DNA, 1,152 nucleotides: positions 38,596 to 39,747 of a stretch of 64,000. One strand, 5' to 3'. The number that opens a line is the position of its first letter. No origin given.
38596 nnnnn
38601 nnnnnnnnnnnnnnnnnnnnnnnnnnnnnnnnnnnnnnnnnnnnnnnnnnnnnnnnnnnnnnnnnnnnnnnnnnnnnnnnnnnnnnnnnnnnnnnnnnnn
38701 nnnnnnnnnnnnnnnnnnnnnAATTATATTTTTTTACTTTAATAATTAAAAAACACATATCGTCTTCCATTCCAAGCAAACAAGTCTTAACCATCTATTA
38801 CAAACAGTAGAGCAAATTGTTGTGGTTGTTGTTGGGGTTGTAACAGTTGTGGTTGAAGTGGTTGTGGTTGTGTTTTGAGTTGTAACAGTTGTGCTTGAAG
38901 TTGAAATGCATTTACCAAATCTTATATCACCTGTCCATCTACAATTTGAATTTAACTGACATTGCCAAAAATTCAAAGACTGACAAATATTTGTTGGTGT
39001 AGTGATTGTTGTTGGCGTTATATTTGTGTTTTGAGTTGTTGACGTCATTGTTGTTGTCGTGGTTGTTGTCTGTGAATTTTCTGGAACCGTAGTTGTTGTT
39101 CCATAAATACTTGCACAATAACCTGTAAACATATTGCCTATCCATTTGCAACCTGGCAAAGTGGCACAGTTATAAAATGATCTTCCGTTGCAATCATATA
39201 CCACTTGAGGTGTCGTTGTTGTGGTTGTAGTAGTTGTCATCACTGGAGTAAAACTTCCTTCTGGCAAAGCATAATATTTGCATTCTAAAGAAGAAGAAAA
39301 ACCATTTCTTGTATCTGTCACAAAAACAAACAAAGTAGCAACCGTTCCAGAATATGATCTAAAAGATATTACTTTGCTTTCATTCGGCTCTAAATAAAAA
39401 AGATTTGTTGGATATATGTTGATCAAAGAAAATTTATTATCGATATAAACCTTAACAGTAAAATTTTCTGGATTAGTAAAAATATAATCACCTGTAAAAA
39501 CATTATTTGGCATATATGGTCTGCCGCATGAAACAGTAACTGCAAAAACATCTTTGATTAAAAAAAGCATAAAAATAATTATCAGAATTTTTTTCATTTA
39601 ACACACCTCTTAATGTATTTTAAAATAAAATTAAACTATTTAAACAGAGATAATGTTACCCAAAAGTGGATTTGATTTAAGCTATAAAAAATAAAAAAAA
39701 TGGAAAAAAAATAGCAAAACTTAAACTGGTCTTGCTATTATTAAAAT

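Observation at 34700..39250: Novel repeated 4-Cys module 'C-N-G/K-R-S-F-x2-C-x4-6-C-x-W-x-G-x3-5-G-x-C' embedded in poly-Thr linkers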

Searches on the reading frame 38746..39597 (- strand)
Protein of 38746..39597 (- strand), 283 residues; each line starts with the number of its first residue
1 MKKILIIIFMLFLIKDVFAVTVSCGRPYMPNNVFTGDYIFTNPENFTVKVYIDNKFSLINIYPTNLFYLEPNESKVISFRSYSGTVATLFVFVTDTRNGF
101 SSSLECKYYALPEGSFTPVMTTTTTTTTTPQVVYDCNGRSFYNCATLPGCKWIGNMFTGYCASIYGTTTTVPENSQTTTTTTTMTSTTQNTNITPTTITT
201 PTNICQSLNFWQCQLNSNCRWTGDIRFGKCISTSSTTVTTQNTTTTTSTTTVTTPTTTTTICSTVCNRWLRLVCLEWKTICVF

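Call 6: search_protein_families(library=pfam, proteins=[window:38746-39597:-], max_evalue=1)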
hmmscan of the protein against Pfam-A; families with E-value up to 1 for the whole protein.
window:38746-39597:- (283 aa): 0 families

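Call 14: search_protein_families(library=ncbifam, proteins=[window:38746-39597:-], max_evalue=1)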
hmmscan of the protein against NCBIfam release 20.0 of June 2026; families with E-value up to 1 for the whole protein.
window:38746-39597:- (283 aa): 1 family
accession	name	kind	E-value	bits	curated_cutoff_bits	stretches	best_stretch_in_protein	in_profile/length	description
NF004966.0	PRK06319.1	equivalog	0.039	12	868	1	138-196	713-769/862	DNA topoisomerase I/SWI domain fusion protein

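Call 15: find_homologous_proteins(query=window:38746-39597:-, max_evalue=0.01)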
Query window:38746-39597:- (283 aa): 15 proteins with E <= 0.01 among 8000 candidates.
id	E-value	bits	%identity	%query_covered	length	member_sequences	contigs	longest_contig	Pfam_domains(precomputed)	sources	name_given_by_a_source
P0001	4.7e-158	543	100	89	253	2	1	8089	-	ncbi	ncbi:MAG: hypothetical protein QXM38_04320, partial [Candidatus Aenigmatarchaeota archaeon]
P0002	1.0e-153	529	84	100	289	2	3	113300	-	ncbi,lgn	ncbi:MAG: hypothetical protein QXE34_00865 [Candidatus Aenigmatarchaeota archaeon]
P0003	1.5e-102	361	57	100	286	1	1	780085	-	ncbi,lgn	-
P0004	8.2e-100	352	59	97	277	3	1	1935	-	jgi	jgi:hypothetical protein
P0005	3.5e-99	350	55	100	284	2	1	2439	-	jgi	jgi:hypothetical protein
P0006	5.8e-96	339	56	100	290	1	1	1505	-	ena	-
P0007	2.3e-88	314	54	94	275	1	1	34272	-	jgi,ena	-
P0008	3.1e-81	291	50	100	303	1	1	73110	-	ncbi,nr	ncbi:MAG: hypothetical protein N3D75_03720 [Candidatus Aenigmarchaeota archaeon]|nr:hypothetical pro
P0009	1.3e-44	171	43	97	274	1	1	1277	-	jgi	-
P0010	5.0e-23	100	38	57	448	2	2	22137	-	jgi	jgi:hypothetical protein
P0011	2.9e-18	84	47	39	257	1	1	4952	-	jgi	-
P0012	2.6e-17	81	49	33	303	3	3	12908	-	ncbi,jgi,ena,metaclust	metaclust:\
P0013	3.5e-14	71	40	35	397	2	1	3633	-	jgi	jgi:hypothetical protein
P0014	4.4e-11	61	36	34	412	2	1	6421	-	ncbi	ncbi:MAG: hypothetical protein QXM68_04345, partial [Candidatus Aenigmatarchaeota archaeon]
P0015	1.0e-7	50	36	34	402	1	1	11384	-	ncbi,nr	ncbi:MAG: hypothetical protein KQA41_03710 [Candidatus Aenigmarchaeota archaeon]|nr:hypothetical pro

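Call 36: find_encoding_contigs(protein=P0003, flank=10000, max_places=3)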
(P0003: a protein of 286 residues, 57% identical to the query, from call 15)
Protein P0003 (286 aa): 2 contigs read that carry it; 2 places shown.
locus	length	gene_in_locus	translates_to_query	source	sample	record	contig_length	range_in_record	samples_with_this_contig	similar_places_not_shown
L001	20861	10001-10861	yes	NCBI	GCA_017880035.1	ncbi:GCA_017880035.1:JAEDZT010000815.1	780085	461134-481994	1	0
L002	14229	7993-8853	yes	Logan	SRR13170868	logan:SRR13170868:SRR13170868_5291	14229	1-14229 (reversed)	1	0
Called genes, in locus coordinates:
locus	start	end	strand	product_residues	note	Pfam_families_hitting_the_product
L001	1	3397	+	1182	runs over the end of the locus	-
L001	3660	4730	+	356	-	-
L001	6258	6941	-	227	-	PF09414:RNA_ligase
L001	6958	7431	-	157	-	-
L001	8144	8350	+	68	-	-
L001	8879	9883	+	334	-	-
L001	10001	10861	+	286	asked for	-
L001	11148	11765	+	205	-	-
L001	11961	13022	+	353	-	-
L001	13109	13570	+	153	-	PF01980:TrmO_N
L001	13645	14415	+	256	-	-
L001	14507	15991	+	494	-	-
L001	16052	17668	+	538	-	-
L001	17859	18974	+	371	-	-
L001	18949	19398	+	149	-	-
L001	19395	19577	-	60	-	-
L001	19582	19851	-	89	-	PF04073:tRNA_edit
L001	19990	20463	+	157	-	-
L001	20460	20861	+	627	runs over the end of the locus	PF07705:CARDB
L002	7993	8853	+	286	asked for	-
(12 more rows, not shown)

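Call 55: predict_structure(alignment_id=A6)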
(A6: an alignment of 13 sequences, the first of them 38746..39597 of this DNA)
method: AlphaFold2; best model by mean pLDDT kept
length: 283 residues; sequences in the alignment: 13
mean_pLDDT: 72.2   pTM: 0.41
mean pLDDT of the five models: 72.2, 69.8, 69.7, 67.9, 64.4
residues with pLDDT >= 90: 68; 70-90: 111; 50-70: 36; < 50: 68
segments of 3 or more residues with pLDDT < 50: 124-132, 168-201, 235-251, 257-260
pLDDT, mean of each block of 10 residues (from residue 1): 80 69 89 88 93 93 93 92 92 93 95 64 45 67 79 81 62 41 45 39 72 85 86 56 40 45 71 73 53
secondary structure, 60 per line:
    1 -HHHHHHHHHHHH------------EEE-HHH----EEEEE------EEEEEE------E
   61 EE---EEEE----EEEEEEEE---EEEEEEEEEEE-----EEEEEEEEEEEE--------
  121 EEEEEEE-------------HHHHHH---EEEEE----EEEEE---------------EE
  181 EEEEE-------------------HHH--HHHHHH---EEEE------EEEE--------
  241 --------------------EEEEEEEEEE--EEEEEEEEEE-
elements in order: H2-13 E26-28 E37-41 E48-53 E60-62 E66-69 E74-81 E85-95 E101-112 E121-127 H141-146 E150-154 E159-163 E179-185 H210-215 E219-222 E229-232 E261-270 E273-282

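Call 57: fold_search(model_id=the predicted structure, library=pdb)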
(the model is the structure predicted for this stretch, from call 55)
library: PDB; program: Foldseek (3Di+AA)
matches with E <= 10: 833; with E <= 0.001: 0
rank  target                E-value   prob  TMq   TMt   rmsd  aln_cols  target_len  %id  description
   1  3q48_A                2.9e-03  1.00  0.20  0.28   5.1        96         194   12  Crystal structure of Pseudomonas aeruginosa CupB2 chaperone (released 2011-02-09)
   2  2os7_F                5.5e-03  1.00  0.21  0.31  20.0       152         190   11  Caf1M periplasmic chaperone tetramer (released 2007-04-17)
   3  5k93_A                9.9e-03  1.00  0.22  0.28   5.6       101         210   11  PapD wild-type chaperone (released 2016-07-20)
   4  2e6j_MODEL_1_A        1.0e-02  1.00  0.21  0.49   4.8        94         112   17  Solution structure of the C-terminal PapD-like domain from human HYDIN protein (released 2007-07-03)
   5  9ijj_4K               1.0e-02  0.89  0.19  0.15  23.8       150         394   11  In situ structure of the central apparatus in mouse sperm axoneme. (released 2025-06-04)
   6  1row_A                1.1e-02  1.00  0.22  0.51   4.2        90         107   13  Structure of SSP-19, an MSP-domain protein like family member in Caenorhabditis elegans (released 2003-12-23)
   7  3sqb_E                1.2e-02  1.00  0.22  0.34   6.3        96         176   14  Structure of the major type 1 pilus subunit FimA bound to the FimC chaperone (released 2012-05-30)
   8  9ijj_h                1.5e-02  1.00  0.23  0.05  12.4       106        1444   10  In situ structure of the central apparatus in mouse sperm axoneme. (released 2025-06-04)
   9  5ghu                  1.8e-02  1.00  0.23  0.31   5.8        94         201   12  Crystal structure of YadV chaperone at 1.63 Angstrom (released 2017-06-28)
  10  9fxb_C                1.8e-02  1.00  0.21  0.29   6.7        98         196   11  Cryo-EM structure of the type 1 pilus assembly platform as part of the FimI-bound chaperone-usher pilus complex (FimDH (released 2025-06-04)
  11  3dos_A                1.9e-02  1.00  0.22  0.30   6.4        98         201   14  Crystal structure of the complex of the Caf1M chaperone with the mini-fiber of two Caf1 subunits (Caf1:Caf1), carrying (released 2009-07-14)
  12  6fjy_A                1.9e-02  1.00  0.22  0.28  15.0       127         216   11  Crystal structure of CsuC-CsuE chaperone-tip adhesion subunit pre-assembly complex from archaic chaperone-usher Csu pi (released 2018-05-16)
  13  3dsn_A                2.2e-02  1.00  0.22  0.30   6.0        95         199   13  Crystal structure of the complex of the Caf1M chaperone with the mini-fiber of two Caf1 subunits (Caf1:Caf1), carrying (released 2009-07-14)
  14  2r39                  2.3e-02  0.99  0.19  0.40   4.7        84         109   15  Crystal structure of FixG-related protein from Vibrio parahaemolyticus (released 2007-09-11)
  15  6tqr_A                2.5e-02  1.00  0.21  0.41   5.0        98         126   12  The crystal structure of the MSP domain of human VAP-A in complex with the Phospho-FFAT motif of STARD3. (released 2020-11-18)
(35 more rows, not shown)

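Call 64: search_protein_families(library=pfam, proteins=[P0013], max_evalue=0.01)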
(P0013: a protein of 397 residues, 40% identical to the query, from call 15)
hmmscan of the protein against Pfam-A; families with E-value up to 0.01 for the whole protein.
P0013 (397 aa): 0 families

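Call 76: search_protein_families(library=ncbifam, proteins=[P0015], max_evalue=0.1)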
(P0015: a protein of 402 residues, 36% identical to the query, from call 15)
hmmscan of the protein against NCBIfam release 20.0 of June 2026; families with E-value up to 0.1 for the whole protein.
P0015 (402 aa): 1 family
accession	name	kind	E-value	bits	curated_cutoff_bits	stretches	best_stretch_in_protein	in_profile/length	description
NF010239.1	PRK13686.1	equivalog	0.095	12.6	34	0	8-24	7-23/36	photosystem II reaction center protein Ycf12/Psb30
